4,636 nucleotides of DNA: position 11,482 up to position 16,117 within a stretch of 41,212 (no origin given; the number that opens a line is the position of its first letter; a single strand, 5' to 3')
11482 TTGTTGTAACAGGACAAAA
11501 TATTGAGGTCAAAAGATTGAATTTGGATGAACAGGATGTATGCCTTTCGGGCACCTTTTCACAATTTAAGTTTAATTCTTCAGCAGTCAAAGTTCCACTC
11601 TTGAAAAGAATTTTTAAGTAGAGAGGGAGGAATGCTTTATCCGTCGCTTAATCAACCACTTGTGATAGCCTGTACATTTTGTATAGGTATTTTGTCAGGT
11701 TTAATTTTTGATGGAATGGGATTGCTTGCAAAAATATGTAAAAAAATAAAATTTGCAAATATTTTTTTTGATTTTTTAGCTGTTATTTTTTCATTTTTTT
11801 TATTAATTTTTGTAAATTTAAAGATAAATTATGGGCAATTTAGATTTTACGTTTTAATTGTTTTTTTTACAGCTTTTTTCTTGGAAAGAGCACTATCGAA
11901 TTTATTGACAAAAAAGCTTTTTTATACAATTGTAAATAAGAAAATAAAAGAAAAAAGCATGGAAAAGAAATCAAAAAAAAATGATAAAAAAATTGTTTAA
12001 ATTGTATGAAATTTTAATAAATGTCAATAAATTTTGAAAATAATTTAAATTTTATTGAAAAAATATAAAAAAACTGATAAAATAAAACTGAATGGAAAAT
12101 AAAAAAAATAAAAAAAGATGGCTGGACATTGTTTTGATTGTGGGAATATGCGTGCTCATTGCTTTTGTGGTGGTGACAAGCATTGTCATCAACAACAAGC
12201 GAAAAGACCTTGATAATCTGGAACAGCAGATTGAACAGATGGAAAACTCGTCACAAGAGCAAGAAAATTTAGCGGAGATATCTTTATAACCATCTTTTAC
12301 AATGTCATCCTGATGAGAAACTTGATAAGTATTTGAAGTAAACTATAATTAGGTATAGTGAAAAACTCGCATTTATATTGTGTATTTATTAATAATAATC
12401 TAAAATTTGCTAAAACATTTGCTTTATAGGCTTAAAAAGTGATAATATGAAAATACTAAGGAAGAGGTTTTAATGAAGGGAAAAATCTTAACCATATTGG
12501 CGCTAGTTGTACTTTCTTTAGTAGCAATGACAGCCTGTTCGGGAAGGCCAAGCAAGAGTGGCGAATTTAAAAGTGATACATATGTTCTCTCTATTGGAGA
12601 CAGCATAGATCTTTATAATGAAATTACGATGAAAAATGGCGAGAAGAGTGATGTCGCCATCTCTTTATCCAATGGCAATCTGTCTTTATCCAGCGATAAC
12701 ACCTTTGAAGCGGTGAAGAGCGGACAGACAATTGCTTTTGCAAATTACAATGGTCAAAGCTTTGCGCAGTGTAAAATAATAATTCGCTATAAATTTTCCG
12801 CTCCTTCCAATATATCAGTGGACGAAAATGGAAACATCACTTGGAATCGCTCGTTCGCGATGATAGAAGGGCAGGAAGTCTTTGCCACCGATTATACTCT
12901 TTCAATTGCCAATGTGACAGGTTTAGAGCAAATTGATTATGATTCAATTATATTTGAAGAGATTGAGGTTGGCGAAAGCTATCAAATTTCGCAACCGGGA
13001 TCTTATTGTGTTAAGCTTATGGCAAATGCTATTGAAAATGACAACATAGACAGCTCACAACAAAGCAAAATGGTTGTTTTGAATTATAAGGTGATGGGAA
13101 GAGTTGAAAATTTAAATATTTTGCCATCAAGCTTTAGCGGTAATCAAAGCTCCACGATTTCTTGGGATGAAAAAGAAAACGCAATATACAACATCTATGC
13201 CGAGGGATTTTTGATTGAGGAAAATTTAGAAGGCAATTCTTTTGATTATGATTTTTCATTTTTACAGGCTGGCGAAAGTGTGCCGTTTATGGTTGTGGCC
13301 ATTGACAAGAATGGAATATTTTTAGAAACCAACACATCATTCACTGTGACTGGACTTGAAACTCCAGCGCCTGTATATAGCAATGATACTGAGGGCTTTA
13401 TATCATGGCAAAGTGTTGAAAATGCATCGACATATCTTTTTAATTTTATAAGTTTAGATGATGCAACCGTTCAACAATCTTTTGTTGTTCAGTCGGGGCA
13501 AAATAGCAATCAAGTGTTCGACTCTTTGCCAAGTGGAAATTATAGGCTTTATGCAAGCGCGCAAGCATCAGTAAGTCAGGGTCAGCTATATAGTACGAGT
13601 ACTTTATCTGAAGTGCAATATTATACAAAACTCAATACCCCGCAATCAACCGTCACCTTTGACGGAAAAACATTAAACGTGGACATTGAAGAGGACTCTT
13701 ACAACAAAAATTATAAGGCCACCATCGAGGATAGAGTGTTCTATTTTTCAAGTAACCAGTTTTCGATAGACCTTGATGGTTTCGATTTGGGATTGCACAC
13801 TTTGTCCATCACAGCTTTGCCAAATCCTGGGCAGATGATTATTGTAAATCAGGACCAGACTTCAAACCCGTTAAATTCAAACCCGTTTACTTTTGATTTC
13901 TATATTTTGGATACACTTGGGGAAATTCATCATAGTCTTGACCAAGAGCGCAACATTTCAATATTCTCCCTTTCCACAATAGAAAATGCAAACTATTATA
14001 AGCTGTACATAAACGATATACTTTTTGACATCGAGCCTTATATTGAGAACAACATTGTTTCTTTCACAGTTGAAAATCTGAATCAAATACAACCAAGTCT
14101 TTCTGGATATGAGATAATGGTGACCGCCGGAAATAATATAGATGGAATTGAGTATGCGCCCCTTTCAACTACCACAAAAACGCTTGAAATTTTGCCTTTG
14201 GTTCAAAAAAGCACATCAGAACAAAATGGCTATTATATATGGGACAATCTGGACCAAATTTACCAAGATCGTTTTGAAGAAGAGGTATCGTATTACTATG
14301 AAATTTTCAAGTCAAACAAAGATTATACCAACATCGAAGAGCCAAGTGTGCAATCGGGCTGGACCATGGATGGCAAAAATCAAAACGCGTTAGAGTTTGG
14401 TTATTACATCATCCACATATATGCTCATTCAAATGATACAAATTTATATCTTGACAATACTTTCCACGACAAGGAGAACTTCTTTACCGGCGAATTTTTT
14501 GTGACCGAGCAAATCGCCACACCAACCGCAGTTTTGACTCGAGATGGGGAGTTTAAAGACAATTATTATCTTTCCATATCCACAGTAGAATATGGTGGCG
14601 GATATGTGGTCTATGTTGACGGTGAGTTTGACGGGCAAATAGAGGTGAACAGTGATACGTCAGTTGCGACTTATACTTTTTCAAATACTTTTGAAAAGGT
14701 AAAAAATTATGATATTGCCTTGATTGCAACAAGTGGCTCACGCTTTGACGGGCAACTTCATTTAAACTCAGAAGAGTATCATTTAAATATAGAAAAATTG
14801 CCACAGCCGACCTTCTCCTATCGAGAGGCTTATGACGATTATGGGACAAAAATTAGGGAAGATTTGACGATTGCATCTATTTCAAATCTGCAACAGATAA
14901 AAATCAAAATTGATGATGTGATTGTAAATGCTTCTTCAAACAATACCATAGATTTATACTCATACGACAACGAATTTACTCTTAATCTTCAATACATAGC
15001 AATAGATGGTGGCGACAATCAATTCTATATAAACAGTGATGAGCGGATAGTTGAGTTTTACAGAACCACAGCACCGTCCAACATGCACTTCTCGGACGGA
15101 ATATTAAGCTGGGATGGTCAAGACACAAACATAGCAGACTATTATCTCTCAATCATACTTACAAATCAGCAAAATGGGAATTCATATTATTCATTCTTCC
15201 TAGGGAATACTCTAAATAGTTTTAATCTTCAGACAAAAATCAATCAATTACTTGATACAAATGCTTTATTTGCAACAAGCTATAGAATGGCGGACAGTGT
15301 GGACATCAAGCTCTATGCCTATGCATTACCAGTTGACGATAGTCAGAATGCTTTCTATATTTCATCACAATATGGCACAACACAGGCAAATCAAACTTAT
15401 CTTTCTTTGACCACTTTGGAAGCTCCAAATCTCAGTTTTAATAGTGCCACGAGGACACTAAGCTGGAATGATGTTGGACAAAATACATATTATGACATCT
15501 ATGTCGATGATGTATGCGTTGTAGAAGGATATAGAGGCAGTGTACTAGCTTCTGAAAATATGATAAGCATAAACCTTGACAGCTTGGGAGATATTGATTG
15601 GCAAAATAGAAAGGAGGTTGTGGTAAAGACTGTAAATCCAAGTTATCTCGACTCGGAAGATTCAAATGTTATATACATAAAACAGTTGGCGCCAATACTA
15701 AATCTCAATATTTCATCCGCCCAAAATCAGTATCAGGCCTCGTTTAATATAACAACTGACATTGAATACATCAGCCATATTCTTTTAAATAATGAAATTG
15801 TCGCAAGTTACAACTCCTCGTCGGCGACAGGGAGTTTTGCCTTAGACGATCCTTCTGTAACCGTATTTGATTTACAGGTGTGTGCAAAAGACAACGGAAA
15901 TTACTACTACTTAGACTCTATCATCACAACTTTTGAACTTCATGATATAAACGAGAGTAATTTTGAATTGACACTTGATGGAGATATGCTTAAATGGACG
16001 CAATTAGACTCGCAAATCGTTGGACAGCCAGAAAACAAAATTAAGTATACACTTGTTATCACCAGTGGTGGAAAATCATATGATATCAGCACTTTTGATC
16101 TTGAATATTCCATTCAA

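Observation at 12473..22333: A 3286-aa protein with a lipid anchor as its only visible attachment and highly diverged modules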

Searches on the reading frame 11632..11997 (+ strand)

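Call 29: search_protein_families(library=pfam, proteins=[window:11632-11997:+], max_evalue=0.1)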
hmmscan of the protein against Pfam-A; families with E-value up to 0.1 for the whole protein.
window:11632-11997:+ (122 aa): 1 family
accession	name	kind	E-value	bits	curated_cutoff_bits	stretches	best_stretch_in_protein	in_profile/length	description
PF09578.15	Spore_YabQ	-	6.8e-11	42.6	27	1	13-88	2-77/79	Spore cortex protein YabQ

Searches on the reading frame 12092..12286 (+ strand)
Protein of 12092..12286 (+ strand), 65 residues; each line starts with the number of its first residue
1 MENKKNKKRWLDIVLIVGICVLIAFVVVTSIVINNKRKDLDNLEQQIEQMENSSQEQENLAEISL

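Call 81: search_protein_families(library=ncbifam, proteins=[window:12092-12286:+], max_evalue=0.01)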
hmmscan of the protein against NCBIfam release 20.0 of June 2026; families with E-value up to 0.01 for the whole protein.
window:12092-12286:+ (65 aa): 6 families
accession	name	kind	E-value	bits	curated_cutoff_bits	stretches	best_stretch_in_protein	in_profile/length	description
NF058541.1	SusR_regulator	equivalog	0.0013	18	480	1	3-59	297-353/515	SusR family glycan utilization regulator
NF042931.1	SAG1386_EF1546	equivalog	0.0015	18.6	80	1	3-57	23-77/158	SAG1386/EF1546 family surface-associated protein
NF038305.1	HpsJ_fam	subfamily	0.0016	18.4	60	1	10-59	78-129/234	HpsJ family protein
NF040576.1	T2SS_GspM_XpsM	equivalog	0.0024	17.6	60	1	9-62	1-56/180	type II secretion system protein GspM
NF038389.1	ArsS_fam_HK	equivalog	0.004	16.7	250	1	3-58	121-176/403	ArsS family sensor histidine kinase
NF049847.1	FtsL_COG5462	equivalog_domain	0.0076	15.9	50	1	9-53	1-45/85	cell division protein FtsL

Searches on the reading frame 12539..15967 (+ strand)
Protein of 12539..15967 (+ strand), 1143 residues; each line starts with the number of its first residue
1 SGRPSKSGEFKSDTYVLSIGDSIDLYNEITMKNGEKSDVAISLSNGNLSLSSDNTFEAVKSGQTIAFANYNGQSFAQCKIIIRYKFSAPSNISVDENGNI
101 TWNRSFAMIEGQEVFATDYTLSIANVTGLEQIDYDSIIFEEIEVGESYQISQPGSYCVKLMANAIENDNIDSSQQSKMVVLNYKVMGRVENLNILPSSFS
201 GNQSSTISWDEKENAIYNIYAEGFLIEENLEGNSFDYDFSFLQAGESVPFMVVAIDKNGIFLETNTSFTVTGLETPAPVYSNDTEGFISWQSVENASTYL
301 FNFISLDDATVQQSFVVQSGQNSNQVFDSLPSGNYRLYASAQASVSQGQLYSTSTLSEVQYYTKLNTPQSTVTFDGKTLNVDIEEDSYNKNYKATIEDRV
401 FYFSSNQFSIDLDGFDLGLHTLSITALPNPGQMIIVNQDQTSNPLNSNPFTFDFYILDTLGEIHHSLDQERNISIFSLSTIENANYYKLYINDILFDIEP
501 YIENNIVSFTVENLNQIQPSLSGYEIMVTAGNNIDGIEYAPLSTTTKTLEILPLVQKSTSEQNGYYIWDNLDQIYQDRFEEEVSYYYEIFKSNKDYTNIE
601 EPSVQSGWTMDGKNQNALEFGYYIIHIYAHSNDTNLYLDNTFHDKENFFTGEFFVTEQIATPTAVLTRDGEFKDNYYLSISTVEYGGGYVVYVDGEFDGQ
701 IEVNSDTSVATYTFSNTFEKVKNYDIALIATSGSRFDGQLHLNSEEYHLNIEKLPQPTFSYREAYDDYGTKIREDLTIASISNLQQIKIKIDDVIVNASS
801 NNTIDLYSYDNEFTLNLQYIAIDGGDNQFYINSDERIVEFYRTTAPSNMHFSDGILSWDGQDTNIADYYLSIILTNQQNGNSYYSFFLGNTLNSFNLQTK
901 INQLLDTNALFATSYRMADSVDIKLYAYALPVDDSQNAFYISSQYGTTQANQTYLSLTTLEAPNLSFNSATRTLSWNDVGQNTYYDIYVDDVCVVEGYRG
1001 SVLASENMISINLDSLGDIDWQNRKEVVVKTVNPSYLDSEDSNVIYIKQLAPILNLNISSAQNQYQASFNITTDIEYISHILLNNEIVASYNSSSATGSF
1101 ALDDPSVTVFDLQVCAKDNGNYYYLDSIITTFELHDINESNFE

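Call 41: predict_structure(alignment_id=A3)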
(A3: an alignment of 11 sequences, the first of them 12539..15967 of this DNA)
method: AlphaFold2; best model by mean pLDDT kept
length: 1143 residues; sequences in the alignment: 11
mean_pLDDT: 80.9   pTM: 0.37
mean pLDDT of the five models: 80.9, 79.5, 78.9, 78.2, 77.4
residues with pLDDT >= 90: 205; 70-90: 755; 50-70: 159; < 50: 24
segments of 3 or more residues with pLDDT < 50: 1-4, 670-672, 879-882, 947-951, 1138-1143
pLDDT, mean of each block of 10 residues (from residue 1): 62 87 87 76 76 74 86 82 91 90 88 88 75 69 91 88 88 90 85 78 82 90 90 89 87 88 87 89 81 86 85 77 76 88 85 86 89 88 84 89 91 87 89 69 89 89 82 87 89 86 90 78 83 85 85 74 82 55 78 77 82 85 85 60 65 86 78 71 87 88 80 80 88 82 87 86 68 83 84 73 77 86 79 87 75 77 63 63 50 75 74 73 74 76 58 69 85 85 85 83 68 87 90 72 89 85 78 85 88 81 71 87 89 65 31
secondary structure, 60 per line:
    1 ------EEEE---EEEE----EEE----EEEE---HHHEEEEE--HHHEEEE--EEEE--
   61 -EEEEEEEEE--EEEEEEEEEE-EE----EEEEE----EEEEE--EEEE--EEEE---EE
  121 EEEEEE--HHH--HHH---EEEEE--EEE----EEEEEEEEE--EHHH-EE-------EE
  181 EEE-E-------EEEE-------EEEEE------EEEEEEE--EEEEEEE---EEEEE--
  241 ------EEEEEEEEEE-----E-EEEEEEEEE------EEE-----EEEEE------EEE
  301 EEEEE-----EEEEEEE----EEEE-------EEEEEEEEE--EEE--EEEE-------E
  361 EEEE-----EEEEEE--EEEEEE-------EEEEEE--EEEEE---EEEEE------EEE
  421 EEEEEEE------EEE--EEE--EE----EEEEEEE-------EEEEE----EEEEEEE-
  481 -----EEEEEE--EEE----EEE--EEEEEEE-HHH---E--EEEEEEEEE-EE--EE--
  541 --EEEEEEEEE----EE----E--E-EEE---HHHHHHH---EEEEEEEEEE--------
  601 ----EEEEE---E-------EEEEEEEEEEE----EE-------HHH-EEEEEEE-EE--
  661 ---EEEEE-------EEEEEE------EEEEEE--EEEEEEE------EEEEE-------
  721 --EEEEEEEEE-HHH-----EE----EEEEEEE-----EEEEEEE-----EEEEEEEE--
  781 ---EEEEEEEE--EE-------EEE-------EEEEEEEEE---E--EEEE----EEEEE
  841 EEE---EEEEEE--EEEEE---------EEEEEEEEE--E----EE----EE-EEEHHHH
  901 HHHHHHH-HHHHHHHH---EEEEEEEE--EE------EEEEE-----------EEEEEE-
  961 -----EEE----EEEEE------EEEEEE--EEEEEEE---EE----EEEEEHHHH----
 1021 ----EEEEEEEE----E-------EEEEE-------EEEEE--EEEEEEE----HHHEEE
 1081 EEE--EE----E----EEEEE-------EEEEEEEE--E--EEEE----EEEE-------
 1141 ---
elements in order (helices of 4 or more, strands of 3 or more residues): E7-10 E14-17 E22-24 E29-32 E39-43 E49-52 E55-58 E62-70 E73-82 E90-94 E99-103 E106-109 E112-115 E119-126 E140-144 E147-149 E154-162 E179-183 E193-196 E204-208 E215-221 E224-230 E234-238 E247-256 E264-272 E279-281 E287-291 E298-305 E311-317 E322-325 E333-341 E344-346 E349-352 E360-364 E370-375 E378-383 E391-396 E399-403 E407-411 E418-427 E434-436 E439-441 E450-456 E464-468 E473-479 E486-491 E494-496 E501-503 E506-512 E523-531 E543-551 E567-569 H573-579 E583-592 E605-609 E621-631 E649-655 E664-668 E676-681 E688-693 E696-702 E709-713 E723-731 E747-753 E759-765 E771-778 E784-791 E803-805 E813-821 E828-831 E836-843 E847-852 E855-859 E869-877 E894-896 H897-907 H909-916 E920-927 E938-942 E954-959 E966-968 E973-977 E984-989 E992-998 E1008-1012 H1013-1016 E1025-1032 E1045-1049 E1057-1061 E1064-1070 E1078-1083 E1097-1101 E1109-1116 E1122-1125 E1130-1133
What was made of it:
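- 12557..12784 (+): N-terminal Big_2-like beta-sandwich (aa 29-104). AF2 strands at model residues 7-82, pLDDT about 75-87 (call 41).
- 12788..16174 (+): Continuous array of about 12 FN3-like modules (aa 106-1234). AF2 model of aa 23-1165, pLDDT 80.9, all-beta (call 41).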

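Call 47: fold_search(model_id=the predicted structure, library=pdb)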
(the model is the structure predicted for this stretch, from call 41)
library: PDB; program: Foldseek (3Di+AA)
matches with E <= 10: 1688; with E <= 0.001: 201
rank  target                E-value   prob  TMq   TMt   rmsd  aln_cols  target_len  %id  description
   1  9pvp                  1.4e-15  1.00  0.14  0.10  80.3      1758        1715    8  Cryo-EM structure of receptor tyrosine kinase ROS1 extracellular domain (released 2026-02-25)
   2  9hcj_10               6.7e-15  1.00  0.15  0.11  94.2      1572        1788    9  D. discoideum nuclear pore complex (released 2024-12-25)
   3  9ozi_A                3.8e-14  1.00  0.11  0.08  59.7      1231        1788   11  Cryo-EM structure of chicken ROS1 in apo-state. This is the complete map and model. (released 2026-02-25)
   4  9ozc_A                1.5e-13  1.00  0.11  0.08  73.1      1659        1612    9  Cryo-EM structure of 1:2:1 ROS1/NEL/NICOL holo-complex, conformation 1. (released 2026-02-25)
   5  9ba4_A                3.5e-13  1.00  0.19  0.21  53.5      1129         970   10  Full-length cross-linked Contactin 2 (CNTN2) (released 2024-07-17)
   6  9pwq_A                5.1e-13  1.00  0.10  0.08  84.3      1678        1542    8  Cryo-EM structure of receptor tyrosine kinase ROS1 extracellular domain in complex with NELL2 (released 2026-02-25)
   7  8v29_C                1.1e-12  1.00  0.10  0.12  36.1       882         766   10  Cryo-EM structure of human type I OSM receptor complex: model for full extracellular assembly (released 2024-11-20)
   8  9bfu_A                1.4e-12  1.00  0.10  0.08  36.9      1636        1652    8  Cryo-EM structure of Sevenless extracellular domain (composite map of the dimer, pH 4.6) (released 2025-01-29)
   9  8d82_A                1.6e-11  1.00  0.11  0.18  24.7       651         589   12  Cryo-EM structure of human IL-6 signaling complex in detergent: model containing full extracellular domains (released 2023-03-29)
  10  8qy5_A                1.9e-11  1.00  0.10  0.16  23.6       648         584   12  Structure of interleukin 6. (released 2024-02-21)
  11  8odz_D                1.9e-11  1.00  0.10  0.15  23.1       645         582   11  Cryo-EM structure of a pre-dimerized murine IL-12 complete extracellular signaling complex (Class 1). (released 2024-02-07)
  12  8qy6_A                3.9e-11  1.00  0.10  0.17  23.6       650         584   12  Structure of interleukin 6 (gp130 P496L mutant). (released 2024-02-21)
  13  8v2b_B                3.9e-11  1.00  0.10  0.16  24.3       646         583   12  Cryo-EM structure of mouse type II OSM receptor complex: model for full extracellular assembly (released 2024-11-20)
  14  8v29_B                7.8e-11  1.00  0.11  0.17  24.0       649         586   12  Cryo-EM structure of human type I OSM receptor complex: model for full extracellular assembly (released 2024-11-20)
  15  9ozh_D                7.8e-11  1.00  0.11  0.09  73.4      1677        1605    8  Cryo-EM structure of 1:2:1 ROS1/NEL/NICOL holo-complex, conformation 2. (released 2026-02-25)
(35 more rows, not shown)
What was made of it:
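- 12788..16174 (+): Foldseek matches FN3 arrays (ROS1, contactin, gp130, fibronectin) at E down to 1e-15 (call 47).
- Closest known: Eukaryotic and bacterial FN3 arrays. Same: The fold of the modules, including the Trp strand motif and a Y-x-V-x-A type strand (calls 41, 47).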
